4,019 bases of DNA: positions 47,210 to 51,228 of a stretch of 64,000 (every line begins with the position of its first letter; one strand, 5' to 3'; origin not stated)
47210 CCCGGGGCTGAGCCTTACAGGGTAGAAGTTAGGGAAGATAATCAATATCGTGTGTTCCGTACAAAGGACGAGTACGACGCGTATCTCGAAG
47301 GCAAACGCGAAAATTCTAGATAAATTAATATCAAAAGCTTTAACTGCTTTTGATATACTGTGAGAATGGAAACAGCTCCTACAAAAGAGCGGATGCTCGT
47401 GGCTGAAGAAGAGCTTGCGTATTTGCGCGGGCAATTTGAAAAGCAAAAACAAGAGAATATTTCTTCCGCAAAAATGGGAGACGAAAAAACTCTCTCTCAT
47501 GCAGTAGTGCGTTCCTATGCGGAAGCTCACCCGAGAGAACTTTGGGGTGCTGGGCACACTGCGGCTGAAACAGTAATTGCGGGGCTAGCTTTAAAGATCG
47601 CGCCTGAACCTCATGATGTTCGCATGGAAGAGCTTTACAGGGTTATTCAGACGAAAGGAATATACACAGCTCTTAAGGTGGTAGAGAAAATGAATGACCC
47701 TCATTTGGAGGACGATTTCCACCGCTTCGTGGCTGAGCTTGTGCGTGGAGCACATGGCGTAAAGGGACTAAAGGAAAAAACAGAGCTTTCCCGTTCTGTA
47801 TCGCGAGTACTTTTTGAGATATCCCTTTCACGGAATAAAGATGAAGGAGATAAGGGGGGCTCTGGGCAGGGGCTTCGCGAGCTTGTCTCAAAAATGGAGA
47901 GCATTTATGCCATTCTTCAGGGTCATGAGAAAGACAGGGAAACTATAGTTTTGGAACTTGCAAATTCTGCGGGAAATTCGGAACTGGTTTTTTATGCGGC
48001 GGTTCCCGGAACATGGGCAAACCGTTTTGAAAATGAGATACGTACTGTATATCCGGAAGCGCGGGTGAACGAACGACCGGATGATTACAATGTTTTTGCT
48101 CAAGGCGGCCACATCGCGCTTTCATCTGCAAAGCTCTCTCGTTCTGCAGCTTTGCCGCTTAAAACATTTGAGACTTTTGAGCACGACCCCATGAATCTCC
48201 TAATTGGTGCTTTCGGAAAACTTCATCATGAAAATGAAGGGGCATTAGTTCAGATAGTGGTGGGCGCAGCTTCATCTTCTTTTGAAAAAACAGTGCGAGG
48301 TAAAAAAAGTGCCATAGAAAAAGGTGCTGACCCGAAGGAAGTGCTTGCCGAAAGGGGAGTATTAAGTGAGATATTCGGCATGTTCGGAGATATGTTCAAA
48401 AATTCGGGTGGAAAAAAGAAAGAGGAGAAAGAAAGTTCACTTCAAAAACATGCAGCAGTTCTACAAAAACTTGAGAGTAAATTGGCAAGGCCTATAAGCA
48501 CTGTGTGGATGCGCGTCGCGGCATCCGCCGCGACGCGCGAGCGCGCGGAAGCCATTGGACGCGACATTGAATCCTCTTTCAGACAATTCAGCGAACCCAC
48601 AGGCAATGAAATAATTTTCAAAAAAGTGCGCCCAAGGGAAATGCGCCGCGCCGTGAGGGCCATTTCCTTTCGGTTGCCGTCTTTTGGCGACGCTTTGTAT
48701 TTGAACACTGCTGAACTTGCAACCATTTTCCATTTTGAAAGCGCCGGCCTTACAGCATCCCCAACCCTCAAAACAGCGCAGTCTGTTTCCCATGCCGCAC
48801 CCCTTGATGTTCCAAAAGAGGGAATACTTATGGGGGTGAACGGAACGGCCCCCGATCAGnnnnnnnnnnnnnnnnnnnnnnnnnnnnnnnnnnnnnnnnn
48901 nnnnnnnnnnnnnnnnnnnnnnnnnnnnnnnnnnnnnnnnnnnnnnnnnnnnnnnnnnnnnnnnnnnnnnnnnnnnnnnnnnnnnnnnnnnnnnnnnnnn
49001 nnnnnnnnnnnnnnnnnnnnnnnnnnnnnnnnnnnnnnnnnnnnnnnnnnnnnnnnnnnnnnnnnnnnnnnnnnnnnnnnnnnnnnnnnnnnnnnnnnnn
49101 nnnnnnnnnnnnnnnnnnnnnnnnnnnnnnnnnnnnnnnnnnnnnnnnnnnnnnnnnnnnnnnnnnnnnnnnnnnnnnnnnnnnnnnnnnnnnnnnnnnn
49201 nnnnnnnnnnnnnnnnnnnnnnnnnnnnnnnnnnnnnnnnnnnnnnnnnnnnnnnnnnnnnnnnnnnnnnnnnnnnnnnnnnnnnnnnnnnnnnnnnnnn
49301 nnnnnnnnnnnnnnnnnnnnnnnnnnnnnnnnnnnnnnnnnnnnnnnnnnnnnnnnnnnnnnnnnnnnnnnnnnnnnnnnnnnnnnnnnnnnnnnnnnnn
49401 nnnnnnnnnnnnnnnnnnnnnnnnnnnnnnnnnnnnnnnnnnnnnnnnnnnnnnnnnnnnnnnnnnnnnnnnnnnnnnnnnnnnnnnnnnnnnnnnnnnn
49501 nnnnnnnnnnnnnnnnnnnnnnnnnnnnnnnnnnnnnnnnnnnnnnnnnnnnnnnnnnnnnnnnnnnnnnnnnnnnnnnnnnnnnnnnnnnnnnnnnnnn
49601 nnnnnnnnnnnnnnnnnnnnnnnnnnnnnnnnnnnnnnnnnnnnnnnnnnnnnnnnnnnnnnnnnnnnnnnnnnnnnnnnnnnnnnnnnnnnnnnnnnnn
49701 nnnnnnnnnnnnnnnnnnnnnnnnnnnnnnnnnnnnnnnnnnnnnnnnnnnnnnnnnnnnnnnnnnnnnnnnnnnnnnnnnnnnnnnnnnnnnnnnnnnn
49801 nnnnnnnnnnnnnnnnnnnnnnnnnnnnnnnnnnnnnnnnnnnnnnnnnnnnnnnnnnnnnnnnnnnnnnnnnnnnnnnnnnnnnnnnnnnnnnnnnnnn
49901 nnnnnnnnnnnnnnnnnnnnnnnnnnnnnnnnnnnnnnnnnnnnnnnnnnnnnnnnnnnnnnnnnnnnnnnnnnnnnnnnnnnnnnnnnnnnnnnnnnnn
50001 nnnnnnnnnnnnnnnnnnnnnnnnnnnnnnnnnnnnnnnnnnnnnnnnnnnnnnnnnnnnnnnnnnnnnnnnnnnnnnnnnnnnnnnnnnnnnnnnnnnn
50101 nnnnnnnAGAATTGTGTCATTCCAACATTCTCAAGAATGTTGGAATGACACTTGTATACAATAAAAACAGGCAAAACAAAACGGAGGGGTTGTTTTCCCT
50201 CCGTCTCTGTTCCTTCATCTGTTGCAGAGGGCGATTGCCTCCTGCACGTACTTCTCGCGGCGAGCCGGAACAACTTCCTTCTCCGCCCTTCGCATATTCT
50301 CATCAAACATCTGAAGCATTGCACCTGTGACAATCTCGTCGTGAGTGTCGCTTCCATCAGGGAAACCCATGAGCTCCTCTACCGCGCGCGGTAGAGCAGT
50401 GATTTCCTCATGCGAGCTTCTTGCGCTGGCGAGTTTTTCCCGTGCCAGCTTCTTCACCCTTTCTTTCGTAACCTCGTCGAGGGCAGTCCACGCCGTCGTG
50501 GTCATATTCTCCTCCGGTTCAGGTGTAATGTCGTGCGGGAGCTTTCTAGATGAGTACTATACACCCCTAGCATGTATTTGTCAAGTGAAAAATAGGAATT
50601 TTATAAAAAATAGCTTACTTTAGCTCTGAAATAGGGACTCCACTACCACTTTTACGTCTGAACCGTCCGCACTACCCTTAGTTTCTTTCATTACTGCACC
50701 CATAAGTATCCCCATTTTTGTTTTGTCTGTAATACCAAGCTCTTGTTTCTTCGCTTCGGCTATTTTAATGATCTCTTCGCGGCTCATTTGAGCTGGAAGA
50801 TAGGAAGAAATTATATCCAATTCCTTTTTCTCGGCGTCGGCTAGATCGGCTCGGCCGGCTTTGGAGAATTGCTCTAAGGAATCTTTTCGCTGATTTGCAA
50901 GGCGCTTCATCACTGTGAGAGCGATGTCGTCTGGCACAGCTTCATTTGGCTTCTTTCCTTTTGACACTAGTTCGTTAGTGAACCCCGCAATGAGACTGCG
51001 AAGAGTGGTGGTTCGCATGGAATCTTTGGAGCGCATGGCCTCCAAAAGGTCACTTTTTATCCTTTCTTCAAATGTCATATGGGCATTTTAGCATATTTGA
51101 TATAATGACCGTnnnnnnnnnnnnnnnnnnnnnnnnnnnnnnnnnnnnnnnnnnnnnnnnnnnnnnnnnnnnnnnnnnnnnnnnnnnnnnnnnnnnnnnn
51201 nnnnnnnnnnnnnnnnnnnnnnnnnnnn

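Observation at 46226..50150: Accessory cluster beside tRNA-Glu: MGMT-like mini-protein, lipoprotein, small acidic protein and a 915-aa FtsK/HerA/TraG-class ATPase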

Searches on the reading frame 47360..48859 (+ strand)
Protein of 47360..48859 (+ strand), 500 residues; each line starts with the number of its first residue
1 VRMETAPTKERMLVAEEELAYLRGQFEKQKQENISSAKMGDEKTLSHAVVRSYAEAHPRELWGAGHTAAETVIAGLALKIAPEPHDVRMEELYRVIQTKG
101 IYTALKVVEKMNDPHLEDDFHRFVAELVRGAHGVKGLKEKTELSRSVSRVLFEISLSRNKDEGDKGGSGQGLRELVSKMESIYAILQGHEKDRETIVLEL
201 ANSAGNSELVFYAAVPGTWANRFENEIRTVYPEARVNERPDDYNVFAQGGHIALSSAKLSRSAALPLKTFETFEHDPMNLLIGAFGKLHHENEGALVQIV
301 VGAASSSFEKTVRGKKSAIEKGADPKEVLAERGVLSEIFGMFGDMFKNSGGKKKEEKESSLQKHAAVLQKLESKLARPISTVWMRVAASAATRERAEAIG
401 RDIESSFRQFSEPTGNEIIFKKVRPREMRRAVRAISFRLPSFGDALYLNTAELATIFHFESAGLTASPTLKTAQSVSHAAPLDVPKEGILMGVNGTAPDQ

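Call 12: search_protein_families(library=pfam, proteins=[window:47360-48859:+], max_evalue=10)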
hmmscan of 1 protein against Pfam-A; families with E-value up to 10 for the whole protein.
window:47360-48859:+ (500 aa): 0 families

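Call 36: search_protein_representatives(alignment_id=A2)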
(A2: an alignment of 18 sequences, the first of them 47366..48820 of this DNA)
Query: 18 sequences, 485 profile positions. Proteins with E-value up to 0.001 (for the whole library): 3032; up to 1e-10: 1588; up to 1e-30: 441. The best 150 are listed.
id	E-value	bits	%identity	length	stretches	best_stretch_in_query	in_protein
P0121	5.0e-189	645.3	-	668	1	1-485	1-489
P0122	8.3e-178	608.3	-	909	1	5-484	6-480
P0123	2.1e-174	597.0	-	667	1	5-484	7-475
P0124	5.0e-172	589.2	-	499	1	5-484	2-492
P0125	8.6e-172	588.4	-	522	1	5-485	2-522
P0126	3.1e-171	586.6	-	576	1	4-485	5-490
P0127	3.3e-169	579.9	-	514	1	9-483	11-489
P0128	3.4e-165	566.7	-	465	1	5-460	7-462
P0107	7.3e-162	555.7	-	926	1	5-483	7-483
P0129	3.6e-158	543.5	-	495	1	5-483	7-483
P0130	6.2e-158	542.7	-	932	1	8-480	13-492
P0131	9.4e-158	542.1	-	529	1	5-483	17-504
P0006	1.7e-156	538.0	-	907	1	1-484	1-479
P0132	8.7e-154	529.1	-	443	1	1-429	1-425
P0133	2.6e-152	524.2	-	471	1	5-460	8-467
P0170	7.6e-104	364.3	-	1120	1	5-485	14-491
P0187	6.8e-92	324.9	-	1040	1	22-476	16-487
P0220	2.5e-67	243.9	-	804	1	142-485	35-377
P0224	2.9e-65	237.1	-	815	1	139-483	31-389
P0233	5.4e-64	232.9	-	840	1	139-485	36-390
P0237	2.7e-63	230.6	-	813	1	135-483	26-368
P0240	1.5e-62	228.2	-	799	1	141-485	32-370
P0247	5.7e-60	219.7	-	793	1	146-483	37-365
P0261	6.8e-56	206.2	-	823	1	132-485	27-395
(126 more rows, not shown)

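Call 47: predict_structure(alignment_id=A2)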
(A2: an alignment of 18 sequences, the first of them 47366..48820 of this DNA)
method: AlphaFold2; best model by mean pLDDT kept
length: 485 residues; sequences in the alignment: 18
mean_pLDDT: 77.0   pTM: 0.72
mean pLDDT of the five models: 77.0, 75.7, 73.7, 72.2, 70.9
residues with pLDDT >= 90: 140; 70-90: 203; 50-70: 72; < 50: 70
segments of 3 or more residues with pLDDT < 50: 1-10, 158-167, 331-351, 460-485
pLDDT, mean of each block of 10 residues (from residue 1): 40 72 82 62 79 66 59 59 75 87 89 88 80 83 88 63 50 85 67 87 74 89 86 78 86 95 92 85 80 93 89 93 82 44 43 56 91 93 95 95 94 93 92 90 93 79 43 36 35
secondary structure, 60 per line:
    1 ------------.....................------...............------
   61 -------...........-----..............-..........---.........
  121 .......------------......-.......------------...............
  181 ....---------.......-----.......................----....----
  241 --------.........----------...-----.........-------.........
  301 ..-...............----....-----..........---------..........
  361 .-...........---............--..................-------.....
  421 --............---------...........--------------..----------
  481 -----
elements in order: H13-33 H40-54 H68-78 H84-97 H99-108 H112-127 H140-145 E147-153 H166-184 E194-200 E206-214 H215-228 E233-236 E249-257 H276-284 E292-302 H304-318 H323-326 H332-341 H351-361 H363-373 E377-388 H391-408 E416-420 H423-434 E444-447 H448-454

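Call 57: search_solved_structures(query=A2, max_evalue=10)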
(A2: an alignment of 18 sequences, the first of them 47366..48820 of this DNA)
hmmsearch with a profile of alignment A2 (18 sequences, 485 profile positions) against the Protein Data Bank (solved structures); distinct sequences matched with E-value up to 10: 7.
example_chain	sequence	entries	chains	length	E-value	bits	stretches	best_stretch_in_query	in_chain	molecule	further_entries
5opt_t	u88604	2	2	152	0.12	14.1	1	415-458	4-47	40S ribosomal protein S15, putative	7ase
7olc_SP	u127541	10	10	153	0.62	11.7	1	420-457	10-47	40S ribosomal protein s15-like protein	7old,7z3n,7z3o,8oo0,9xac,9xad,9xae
5t2a_AI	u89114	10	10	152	0.79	11.4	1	415-457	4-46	uS19 | Putative 40S ribosomal protein S15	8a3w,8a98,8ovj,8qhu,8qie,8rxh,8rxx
6az1_W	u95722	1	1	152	0.95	11.1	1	415-457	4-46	ribosomal protein S19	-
3rl7_B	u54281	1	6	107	1.4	10.6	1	82-134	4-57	Disks large homolog 1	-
5j67_A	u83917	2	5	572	1.7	10.3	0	445-473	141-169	Astrotactin-2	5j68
4v8m_AI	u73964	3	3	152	2.4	9.8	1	415-457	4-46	40S RIBOSOMAL PROTEIN S15, PUTATIVE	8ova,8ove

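Call 59: list_cluster_members(proteins=[P0220, P0224, P0233, P0237, P0240, P0247, P0261, P0170, P0187, P0001])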
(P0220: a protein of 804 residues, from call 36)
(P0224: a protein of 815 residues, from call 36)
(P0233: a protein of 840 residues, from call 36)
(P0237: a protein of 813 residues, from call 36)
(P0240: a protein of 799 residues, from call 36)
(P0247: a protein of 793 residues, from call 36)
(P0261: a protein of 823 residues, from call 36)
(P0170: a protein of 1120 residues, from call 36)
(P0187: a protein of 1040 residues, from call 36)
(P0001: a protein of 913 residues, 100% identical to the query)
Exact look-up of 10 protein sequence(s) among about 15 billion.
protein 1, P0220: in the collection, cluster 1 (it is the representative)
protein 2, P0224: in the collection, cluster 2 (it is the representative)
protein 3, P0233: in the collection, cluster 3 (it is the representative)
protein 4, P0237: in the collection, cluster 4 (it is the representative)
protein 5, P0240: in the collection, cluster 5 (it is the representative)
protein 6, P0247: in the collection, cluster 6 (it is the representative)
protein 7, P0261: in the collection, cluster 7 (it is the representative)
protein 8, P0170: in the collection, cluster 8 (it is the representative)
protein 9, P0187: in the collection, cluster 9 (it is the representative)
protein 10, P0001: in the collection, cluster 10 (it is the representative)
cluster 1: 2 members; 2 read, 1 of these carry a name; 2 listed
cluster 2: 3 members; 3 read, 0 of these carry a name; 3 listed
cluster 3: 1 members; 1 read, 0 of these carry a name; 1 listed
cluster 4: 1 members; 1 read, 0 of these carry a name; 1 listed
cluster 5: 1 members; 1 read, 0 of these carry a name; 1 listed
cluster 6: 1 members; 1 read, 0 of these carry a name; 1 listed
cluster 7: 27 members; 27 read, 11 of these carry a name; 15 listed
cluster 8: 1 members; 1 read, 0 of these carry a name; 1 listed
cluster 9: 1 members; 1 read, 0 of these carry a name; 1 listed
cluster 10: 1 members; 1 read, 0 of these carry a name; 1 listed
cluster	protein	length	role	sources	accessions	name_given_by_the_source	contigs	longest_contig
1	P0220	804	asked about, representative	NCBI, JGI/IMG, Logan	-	type IV secretory pathway TraG/TraD family ATPase VirD4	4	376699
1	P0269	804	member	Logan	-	-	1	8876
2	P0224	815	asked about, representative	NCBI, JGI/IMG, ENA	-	-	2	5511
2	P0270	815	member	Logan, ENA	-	-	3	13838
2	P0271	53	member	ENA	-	-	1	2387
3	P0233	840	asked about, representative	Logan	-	-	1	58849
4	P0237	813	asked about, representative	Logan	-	-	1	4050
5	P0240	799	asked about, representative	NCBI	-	-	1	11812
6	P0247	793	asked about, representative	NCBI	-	-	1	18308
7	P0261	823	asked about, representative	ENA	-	-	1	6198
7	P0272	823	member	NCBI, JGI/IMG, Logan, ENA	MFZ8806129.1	MAG: type IV secretion system DNA-binding domain-containing protein [Minisyncoccia ... | hypothetical protein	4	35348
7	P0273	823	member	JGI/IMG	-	hypothetical protein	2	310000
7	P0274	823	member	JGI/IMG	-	hypothetical protein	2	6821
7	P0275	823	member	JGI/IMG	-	hypothetical protein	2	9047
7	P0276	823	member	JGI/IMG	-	hypothetical protein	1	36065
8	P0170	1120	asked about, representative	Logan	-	-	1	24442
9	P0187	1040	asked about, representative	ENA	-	-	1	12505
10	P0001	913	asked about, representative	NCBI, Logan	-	-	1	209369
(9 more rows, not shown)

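Call 60: find_encoding_contigs(protein=P0220, flank=8000, max_places=1)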
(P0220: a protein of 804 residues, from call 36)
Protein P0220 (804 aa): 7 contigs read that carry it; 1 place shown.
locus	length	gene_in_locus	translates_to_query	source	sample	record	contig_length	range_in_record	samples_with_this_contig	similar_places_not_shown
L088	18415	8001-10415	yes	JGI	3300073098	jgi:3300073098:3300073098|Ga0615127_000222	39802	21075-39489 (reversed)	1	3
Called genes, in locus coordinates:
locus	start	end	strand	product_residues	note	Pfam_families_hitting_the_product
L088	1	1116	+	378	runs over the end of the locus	PF13439:Glyco_transf_4, PF13579:Glyco_trans_4_4, PF20706:GT4-conflict, PF00534:Glycos_transf_1, PF13692:Glyco_trans_1_4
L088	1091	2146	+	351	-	PF03816:LytR_cpsA_psr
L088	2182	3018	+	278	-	PF00535:Glycos_transf_2, PF13641:Glyco_tranf_2_3, PF13632:Glyco_trans_2_3 (faint)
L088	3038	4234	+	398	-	PF22694:CtpB_N-like, PF00595:PDZ, PF13180:PDZ_2, PF17820:PDZ_6, PF03572:Peptidase_S41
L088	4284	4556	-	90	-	PF01016:Ribosomal_L27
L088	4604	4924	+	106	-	-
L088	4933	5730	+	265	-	PF08478:POTRA_1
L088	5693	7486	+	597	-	-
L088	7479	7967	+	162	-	-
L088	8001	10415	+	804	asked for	PF26449:DUF8128, PF02534:T4SS-DNA_transf (faint), PF01935:DUF87, PF10412:TrwB_AAD_bind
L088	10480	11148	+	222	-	-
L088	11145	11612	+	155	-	-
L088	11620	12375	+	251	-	-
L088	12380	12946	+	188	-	-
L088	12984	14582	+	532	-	-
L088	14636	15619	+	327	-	PF00579:tRNA-synt_1b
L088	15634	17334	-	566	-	PF05496:RuvB_N (weak), PF13177:DNA_pol3_delta2, PF00004:AAA, PF22608:DNAX_ATPase_lid (weak)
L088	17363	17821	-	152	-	PF04138:GtrA_DPMS_TM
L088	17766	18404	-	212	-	-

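Call 61: find_encoding_contigs(protein=P0233, flank=8000, max_places=1)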
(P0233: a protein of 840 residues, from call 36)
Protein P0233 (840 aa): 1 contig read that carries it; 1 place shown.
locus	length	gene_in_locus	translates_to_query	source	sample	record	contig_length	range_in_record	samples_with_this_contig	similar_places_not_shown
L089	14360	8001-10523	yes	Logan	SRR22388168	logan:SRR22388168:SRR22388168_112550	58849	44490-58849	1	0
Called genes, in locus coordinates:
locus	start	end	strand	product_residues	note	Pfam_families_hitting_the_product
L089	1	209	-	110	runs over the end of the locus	-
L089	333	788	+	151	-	PF03449:GreA_GreB_N, PF01272:GreA_GreB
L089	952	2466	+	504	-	PF01336:tRNA_anti-codon, PF00152:tRNA-synt_2, PF01409:tRNA-synt_2d (faint)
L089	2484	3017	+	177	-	PF00293:NUDIX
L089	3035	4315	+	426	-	PF02403:Seryl_tRNA_N, PF00587:tRNA-synt_2b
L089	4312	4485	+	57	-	PF18917:LiaI-LiaF-like_TM1, PF22570:LiaF-TM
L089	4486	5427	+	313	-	PF08478:POTRA_1 (weak)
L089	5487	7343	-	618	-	PF02366:PMT, PF13231:PMT_2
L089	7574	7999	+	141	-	-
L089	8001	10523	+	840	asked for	PF26449:DUF8128, PF01935:DUF87, PF02534:T4SS-DNA_transf, PF10412:TrwB_AAD_bind (weak), PF12696:TraG-D_C (weak)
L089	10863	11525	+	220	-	-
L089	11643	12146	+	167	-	PF04138:GtrA_DPMS_TM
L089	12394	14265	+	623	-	PF05496:RuvB_N (faint), PF13177:DNA_pol3_delta2, PF13245:AAA_19 (faint), PF00004:AAA, PF07728:AAA_5 (faint), PF13401:AAA_22 (weak), PF22608:DNAX_ATPase_lid, PF12169:DNA_pol3_gamma3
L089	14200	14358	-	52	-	?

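Call 89: search_protein_families(library=pfam, proteins=[L088:10426-11148:+, L088:11115-11612:+, L088:11620-12375:+, L088:12380-12946:+, L088:12984-14582:+, L088:7467-7967:+, L088:5579-7486:+, L089:7574-7999:+, L089:10863-11525:+, L088:8001-10415:+], max_evalue=0.05)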
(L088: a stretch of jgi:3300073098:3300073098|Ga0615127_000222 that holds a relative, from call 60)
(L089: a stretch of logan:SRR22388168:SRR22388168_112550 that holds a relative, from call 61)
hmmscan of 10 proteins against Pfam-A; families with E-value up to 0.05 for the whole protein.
L088:10426-11148:+ (240 aa): 0 families

L088:11115-11612:+ (165 aa): 0 families

L088:11620-12375:+ (251 aa): 1 family
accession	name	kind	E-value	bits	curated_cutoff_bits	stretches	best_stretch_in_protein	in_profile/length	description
PF02562.22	PhoH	-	0.03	14.3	27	0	100-161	137-197/205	PhoH-like protein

L088:12380-12946:+ (188 aa): 0 families

L088:12984-14582:+ (532 aa): 0 families

L088:7467-7967:+ (166 aa): 0 families

L088:5579-7486:+ (635 aa): 0 families

L089:7574-7999:+ (141 aa): 0 families

L089:10863-11525:+ (220 aa): 0 families

L088:8001-10415:+ (804 aa): 12 families
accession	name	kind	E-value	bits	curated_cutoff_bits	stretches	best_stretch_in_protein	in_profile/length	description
PF10412.15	TrwB_AAD_bind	-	9.6e-11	41.6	20.5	1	396-717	10-312/387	Type IV secretion-system coupling protein DNA-binding domain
PF01935.23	DUF87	-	1.1e-09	39.2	23.2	1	381-468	3-84/220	Helicase HerA, central domain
PF02534.20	T4SS-DNA_transf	-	1.4e-07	31.2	20.1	1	391-697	37-346/468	Type IV secretory system Conjugative DNA transfer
PF12696.13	TraG-D_C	-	3.2e-05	24.3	22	1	656-724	2-73/126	TraM recognition site of TraD and TraG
PF13401.12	AAA_22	-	0.00015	22.5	27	1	400-432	4-36/130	AAA domain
PF13245.12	AAA_19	-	0.0067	17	25.1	0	401-675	11-111/134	AAA domain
PF13191.12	AAA_16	-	0.018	16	32.6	0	397-433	20-55/167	AAA ATPase domain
PF05872.18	HerA_C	-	0.022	13.9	22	0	394-441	14-61/502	Helicase HerA-like C-terminal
PF01637.24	ATPase_2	-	0.03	14.6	33.2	0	388-430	7-49/225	ATPase domain predominantly from Archaea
PF21445.3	ADDB_N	-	0.034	13.8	26.6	0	405-430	1-26/290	ADDB, N-terminal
PF13604.12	AAA_30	-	0.037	14.2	27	0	399-444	16-61/191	AAA domain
PF12775.13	AAA_7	-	0.041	13.9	25.8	0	400-424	32-56/181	P-loop containing dynein motor region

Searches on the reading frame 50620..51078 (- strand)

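Call 4: search_protein_families(library=pfam, proteins=[window:50620-51078:-], max_evalue=0.01)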
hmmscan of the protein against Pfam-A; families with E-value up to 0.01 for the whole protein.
window:50620-51078:- (152 aa): 2 families
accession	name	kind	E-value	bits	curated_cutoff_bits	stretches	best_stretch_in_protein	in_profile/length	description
PF09424.15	YqeY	-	2.1e-38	132.1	27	1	5-148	2-141/143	Yqey-like protein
PF02637.23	GatB_Yqey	-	2.3e-05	24.7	27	1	66-147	64-145/148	GatB domain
